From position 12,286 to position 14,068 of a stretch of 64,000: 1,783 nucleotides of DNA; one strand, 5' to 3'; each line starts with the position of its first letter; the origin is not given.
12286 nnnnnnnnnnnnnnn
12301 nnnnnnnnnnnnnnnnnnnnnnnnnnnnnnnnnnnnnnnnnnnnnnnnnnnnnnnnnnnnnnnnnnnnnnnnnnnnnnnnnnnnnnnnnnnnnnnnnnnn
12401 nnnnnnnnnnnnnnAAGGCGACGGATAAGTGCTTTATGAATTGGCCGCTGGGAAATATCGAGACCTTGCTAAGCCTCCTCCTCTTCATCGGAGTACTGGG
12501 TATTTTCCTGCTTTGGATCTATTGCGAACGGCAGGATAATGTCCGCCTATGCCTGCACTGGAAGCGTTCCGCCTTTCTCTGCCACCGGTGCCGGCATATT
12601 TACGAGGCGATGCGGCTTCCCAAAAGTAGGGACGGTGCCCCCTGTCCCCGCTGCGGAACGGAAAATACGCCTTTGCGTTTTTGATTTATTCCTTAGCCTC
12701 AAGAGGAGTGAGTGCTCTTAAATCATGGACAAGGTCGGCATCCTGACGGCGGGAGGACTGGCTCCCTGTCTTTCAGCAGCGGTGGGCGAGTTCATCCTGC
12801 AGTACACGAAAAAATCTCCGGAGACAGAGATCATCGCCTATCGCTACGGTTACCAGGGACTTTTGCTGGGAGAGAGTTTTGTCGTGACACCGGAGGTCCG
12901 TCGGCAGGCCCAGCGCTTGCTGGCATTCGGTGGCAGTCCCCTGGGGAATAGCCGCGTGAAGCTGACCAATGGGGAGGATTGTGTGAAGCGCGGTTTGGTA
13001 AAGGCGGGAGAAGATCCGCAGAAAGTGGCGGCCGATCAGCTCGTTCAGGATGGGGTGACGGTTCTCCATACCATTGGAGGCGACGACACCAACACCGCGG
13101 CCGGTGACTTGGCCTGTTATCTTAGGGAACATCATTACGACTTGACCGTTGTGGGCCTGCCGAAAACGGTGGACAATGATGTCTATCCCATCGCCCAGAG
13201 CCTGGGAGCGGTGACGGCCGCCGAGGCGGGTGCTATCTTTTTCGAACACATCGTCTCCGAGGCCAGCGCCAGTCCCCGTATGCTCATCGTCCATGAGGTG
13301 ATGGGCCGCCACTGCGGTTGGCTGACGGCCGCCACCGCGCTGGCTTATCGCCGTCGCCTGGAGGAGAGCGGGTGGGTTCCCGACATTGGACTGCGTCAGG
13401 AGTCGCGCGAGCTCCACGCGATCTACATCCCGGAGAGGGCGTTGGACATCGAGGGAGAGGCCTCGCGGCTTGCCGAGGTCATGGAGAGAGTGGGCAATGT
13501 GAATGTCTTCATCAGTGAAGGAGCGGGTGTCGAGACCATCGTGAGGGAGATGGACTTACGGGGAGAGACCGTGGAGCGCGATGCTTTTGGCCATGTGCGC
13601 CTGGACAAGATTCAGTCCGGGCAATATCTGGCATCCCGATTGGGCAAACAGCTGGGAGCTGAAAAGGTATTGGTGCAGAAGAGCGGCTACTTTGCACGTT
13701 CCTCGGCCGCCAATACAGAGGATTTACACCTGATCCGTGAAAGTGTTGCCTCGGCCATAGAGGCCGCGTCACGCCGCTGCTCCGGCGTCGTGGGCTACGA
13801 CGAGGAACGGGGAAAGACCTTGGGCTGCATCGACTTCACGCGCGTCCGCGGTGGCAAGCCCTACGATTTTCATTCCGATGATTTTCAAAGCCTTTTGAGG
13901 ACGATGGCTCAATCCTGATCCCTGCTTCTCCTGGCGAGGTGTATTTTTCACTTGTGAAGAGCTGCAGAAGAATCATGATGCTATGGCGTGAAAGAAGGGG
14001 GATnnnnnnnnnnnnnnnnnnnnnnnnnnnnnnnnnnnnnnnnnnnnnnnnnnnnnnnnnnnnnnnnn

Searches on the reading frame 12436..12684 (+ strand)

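Call 14: search_protein_families(library=pfam, proteins=[window:12436-12684:+], max_evalue=0.1)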
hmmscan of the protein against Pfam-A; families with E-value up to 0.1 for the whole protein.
window:12436-12684:+ (82 aa): 6 families
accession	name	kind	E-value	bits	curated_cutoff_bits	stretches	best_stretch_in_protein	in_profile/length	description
PF09723.15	Zn_ribbon_8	-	5.3e-05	23.6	34.4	1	47-77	6-36/41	Zinc ribbon domain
PF06827.20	zf-FPG_IleRS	-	0.0018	18.5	21.3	0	69-75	3-9/30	Zinc finger found in FPG and IleRS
PF23451.1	Zn_ribbon_PaaD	-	0.0042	17.1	27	1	63-79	10-26/53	PaaD zinc beta ribbon domain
PF01155.25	HypA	-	0.006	17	28.9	1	34-78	58-97/112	Hydrogenase/urease nickel incorporation, metallochaperone, hypA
PF15194.11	TMEM191C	-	0.013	16.1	32.7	1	3-54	56-105/121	TMEM191C family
PF24463.1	DUF7577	-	0.014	15.5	28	1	68-79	3-14/27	Domain of unknown function (DUF7577)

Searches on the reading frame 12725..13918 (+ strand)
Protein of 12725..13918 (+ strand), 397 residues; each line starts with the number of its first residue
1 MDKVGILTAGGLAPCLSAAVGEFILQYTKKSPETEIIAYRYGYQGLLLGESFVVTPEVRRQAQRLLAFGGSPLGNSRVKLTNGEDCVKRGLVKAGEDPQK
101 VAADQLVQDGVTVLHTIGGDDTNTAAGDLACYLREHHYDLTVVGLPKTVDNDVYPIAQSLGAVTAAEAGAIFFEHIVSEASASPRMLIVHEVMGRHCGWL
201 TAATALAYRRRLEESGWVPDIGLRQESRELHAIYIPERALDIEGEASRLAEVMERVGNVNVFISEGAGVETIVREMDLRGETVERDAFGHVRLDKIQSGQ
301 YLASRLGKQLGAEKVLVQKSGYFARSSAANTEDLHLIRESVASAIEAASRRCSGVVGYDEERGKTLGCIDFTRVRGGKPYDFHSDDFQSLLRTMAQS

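Call 84: search_protein_families(library=pfam, proteins=[window:12725-13918:+], max_evalue=0.00001)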
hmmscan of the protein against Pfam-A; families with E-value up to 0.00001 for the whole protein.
window:12725-13918:+ (397 aa): 1 family
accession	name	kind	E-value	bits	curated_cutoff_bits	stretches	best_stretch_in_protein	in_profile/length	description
PF00365.25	PFK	-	1.3e-37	130.1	30.9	1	3-346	1-275/277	Phosphofructokinase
